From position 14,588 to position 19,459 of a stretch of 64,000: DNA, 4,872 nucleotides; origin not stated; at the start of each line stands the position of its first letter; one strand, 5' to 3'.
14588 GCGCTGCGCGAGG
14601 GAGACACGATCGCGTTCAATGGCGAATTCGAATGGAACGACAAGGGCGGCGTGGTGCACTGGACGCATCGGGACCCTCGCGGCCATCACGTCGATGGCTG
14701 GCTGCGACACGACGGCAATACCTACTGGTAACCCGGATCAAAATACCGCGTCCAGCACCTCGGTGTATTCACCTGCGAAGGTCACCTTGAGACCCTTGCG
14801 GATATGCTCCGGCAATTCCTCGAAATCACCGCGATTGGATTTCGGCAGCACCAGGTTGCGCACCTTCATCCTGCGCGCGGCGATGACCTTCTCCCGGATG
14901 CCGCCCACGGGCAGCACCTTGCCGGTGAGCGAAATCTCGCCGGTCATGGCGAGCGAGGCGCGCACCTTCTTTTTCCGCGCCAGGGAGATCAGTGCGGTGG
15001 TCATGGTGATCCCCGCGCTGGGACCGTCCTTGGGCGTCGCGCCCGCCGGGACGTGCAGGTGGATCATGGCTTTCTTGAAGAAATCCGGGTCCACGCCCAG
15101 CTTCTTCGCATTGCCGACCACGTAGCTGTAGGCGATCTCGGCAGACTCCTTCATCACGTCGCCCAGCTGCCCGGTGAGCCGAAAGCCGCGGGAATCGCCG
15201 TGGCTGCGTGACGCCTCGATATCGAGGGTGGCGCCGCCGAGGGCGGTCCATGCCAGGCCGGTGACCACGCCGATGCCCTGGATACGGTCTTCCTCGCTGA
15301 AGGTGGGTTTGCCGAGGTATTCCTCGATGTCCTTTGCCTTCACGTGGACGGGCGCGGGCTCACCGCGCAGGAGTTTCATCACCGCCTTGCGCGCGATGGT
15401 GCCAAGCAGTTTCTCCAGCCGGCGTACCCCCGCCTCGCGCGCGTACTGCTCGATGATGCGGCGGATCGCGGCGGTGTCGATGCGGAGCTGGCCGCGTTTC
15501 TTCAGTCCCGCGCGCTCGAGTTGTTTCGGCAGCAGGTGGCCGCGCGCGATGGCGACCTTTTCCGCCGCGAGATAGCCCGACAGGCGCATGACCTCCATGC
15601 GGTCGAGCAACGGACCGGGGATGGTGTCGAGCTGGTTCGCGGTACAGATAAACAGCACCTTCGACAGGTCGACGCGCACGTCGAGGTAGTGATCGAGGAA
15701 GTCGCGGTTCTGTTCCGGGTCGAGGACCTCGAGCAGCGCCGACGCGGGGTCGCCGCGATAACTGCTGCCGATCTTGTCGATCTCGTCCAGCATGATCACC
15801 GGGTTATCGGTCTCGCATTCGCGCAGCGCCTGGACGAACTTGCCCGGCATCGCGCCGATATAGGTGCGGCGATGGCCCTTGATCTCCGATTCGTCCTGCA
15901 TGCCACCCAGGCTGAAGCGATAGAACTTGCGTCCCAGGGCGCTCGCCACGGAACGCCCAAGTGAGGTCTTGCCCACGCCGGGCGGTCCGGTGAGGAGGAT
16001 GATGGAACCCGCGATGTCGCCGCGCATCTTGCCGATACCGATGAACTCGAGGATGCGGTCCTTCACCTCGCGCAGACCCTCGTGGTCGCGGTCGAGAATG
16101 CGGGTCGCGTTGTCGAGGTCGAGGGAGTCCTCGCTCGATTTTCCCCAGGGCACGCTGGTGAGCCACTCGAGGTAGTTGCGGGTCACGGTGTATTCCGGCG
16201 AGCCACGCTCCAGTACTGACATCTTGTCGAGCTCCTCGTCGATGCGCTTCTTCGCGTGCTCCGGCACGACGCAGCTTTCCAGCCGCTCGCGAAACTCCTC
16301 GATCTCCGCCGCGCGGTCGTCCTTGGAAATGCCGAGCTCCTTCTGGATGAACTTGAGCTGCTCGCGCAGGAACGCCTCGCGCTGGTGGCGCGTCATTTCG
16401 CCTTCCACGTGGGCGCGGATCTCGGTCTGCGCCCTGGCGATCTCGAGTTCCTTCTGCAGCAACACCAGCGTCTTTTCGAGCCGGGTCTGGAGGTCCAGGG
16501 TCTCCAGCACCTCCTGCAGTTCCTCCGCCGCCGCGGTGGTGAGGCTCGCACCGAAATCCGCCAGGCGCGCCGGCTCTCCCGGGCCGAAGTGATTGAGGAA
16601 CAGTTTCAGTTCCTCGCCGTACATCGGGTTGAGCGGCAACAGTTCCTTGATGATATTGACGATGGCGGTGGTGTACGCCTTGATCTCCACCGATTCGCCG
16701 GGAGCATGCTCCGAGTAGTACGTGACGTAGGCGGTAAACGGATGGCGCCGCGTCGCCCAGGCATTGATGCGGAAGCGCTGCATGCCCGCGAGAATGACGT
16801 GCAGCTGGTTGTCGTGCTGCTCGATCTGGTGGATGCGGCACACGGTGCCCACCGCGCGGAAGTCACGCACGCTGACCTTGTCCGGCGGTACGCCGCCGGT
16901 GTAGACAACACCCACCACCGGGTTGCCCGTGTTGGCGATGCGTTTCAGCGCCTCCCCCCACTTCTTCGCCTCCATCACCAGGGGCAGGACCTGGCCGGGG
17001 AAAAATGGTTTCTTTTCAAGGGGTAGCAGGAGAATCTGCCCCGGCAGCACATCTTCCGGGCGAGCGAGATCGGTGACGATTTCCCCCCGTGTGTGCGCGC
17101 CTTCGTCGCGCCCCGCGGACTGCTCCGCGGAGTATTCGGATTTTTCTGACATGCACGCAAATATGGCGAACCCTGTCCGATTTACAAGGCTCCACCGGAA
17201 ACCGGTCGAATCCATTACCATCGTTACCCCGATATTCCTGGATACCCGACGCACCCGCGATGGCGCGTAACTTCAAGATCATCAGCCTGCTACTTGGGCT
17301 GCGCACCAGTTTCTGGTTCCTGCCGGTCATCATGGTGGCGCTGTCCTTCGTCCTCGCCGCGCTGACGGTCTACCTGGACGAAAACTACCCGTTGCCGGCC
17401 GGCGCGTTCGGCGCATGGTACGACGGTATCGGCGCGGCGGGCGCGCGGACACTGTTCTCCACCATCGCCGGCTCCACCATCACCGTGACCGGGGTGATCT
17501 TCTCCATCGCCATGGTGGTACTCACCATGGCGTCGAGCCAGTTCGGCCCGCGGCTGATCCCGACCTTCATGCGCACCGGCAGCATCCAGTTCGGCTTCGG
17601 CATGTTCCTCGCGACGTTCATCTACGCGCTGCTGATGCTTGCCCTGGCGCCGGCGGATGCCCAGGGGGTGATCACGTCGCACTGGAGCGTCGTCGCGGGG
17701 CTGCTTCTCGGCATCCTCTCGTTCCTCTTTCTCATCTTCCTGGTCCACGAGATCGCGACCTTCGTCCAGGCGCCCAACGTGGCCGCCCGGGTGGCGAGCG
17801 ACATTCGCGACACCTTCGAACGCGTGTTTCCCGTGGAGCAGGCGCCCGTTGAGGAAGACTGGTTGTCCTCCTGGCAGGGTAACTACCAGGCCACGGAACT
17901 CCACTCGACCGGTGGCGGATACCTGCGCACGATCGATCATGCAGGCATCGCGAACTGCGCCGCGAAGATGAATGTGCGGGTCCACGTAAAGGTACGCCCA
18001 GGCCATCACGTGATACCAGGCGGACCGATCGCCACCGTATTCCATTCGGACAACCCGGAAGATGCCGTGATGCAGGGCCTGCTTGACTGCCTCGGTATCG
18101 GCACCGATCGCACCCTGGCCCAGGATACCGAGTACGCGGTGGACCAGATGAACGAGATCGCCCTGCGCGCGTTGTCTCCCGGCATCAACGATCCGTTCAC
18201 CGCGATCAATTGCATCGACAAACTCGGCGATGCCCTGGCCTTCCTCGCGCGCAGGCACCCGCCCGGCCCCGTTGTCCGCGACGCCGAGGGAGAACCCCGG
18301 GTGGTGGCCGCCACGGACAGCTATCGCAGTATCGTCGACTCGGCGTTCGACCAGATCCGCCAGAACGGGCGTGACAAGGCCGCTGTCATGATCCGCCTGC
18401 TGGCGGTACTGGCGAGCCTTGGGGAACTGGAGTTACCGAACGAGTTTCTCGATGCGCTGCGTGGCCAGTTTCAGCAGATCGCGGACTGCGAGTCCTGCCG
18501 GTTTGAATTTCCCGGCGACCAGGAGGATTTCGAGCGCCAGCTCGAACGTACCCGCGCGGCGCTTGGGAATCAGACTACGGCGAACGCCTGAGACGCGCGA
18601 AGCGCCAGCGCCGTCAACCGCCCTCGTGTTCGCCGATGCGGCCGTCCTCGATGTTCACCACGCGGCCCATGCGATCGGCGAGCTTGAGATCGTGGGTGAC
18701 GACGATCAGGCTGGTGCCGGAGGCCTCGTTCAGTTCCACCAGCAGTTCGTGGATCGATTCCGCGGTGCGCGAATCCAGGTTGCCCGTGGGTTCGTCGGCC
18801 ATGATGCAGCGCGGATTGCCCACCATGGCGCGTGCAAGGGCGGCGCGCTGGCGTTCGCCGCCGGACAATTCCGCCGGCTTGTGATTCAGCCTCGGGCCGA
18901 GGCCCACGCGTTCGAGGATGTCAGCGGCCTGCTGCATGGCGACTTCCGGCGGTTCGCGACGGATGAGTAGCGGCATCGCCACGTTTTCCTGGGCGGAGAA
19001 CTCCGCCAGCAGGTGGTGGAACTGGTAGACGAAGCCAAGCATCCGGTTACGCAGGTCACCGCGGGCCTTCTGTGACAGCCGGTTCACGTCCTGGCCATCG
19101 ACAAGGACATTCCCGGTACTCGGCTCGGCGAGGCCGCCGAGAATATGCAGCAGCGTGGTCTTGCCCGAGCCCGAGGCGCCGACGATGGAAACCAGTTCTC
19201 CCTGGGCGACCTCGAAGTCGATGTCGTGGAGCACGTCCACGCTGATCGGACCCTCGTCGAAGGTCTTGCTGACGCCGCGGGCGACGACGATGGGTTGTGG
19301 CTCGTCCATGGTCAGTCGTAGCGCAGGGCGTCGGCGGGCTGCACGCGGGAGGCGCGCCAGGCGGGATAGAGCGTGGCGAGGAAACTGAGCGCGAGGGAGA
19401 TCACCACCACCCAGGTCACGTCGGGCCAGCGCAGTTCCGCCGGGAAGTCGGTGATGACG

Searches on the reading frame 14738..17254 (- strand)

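Call 81: search_protein_families(library=pfam, proteins=[window:14738-17254:-], max_evalue=0.001)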
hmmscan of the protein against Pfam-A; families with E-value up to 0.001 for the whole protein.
window:14738-17254:- (838 aa): 13 families
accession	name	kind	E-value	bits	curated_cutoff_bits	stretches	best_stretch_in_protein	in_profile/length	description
PF05362.19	Lon_C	-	6e-79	264.8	21.1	1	638-837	2-202/205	Lon protease (S16) C-terminal proteolytic domain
PF02190.22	LON_substr_bdg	-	1.1e-30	107.5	28.7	1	75-268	3-200/200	ATP-dependent protease La (LON) substrate-binding domain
PF00004.35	AAA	-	2.9e-26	92.9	21.2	1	419-557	1-127/131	ATPase family associated with various cellular activities (AAA)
PF22667.2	Lon_lid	-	8.4e-17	61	27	1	581-632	2-52/57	Lon protease AAA+ ATPase lid domain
PF07728.20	AAA_5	-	1.5e-08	35.1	22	1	419-548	2-134/139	AAA domain (dynein-related subfamily)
PF13541.12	ChlI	-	2.9e-08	34.1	27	1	679-807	1-121/121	Subunit ChlI of Mg-chelatase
PF07724.20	AAA_2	-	4.9e-06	27.1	27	1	419-540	6-124/166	AAA domain (Cdc48 subfamily)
PF13401.12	AAA_22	-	2.1e-05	25.3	27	0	417-508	6-101/130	AAA domain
PF05496.18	RuvB_N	-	6.3e-05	23.2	27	1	390-447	8-64/159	Holliday junction DNA helicase RuvB P-loop domain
PF20030.5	bpMoxR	-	0.00035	20.2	27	1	398-461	17-76/205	MoxR domain in the MoxR-vWA-beta-propeller ternary systems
PF13191.12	AAA_16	-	0.00062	20.7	32.6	1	417-443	25-51/167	AAA ATPase domain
PF13173.12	AAA_14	-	0.00065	20.1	27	0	417-495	3-74/129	AAA domain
PF03266.21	NTPase_1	-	0.00099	19.4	23.9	0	419-453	2-34/168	NTPase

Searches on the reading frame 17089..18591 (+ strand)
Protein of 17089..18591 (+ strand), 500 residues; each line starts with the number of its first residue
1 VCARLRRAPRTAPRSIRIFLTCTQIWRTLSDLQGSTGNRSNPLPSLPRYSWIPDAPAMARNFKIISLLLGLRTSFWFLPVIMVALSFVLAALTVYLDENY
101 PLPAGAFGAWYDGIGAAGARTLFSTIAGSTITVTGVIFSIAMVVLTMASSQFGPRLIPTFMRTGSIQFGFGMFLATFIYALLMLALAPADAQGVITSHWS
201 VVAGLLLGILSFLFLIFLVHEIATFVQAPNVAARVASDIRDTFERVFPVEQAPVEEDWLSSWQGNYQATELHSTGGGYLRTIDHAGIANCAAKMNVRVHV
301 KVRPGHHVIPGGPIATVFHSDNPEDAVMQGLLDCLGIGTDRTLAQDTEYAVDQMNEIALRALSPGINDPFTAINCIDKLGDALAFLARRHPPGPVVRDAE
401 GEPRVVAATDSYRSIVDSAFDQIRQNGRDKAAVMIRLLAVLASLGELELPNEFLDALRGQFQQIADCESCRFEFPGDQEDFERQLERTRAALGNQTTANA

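Call 98: search_protein_families(library=pfam, proteins=[window:17089-18591:+], max_evalue=0.00001)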
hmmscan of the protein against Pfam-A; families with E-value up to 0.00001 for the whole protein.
window:17089-18591:+ (500 aa): 1 family
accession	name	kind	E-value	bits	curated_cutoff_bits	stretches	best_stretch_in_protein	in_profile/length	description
PF10011.15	DUF2254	-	1.5e-110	369.9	28.8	1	72-442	1-367/368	Predicted membrane protein (DUF2254)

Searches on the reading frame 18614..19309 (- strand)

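Call 98: search_protein_families(library=pfam, proteins=[window:18614-19309:-], max_evalue=0.00001)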
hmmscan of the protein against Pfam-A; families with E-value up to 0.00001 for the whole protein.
window:18614-19309:- (231 aa): 2 families
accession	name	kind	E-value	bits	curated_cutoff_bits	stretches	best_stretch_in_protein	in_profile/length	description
PF00005.33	ABC_tran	-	7.4e-33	114.5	25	1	27-175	1-136/137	ABC transporter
PF13304.12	AAA_21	-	2.3e-06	28.3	27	0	40-69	2-26/304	AAA domain, putative AbiEii toxin, Type IV TA system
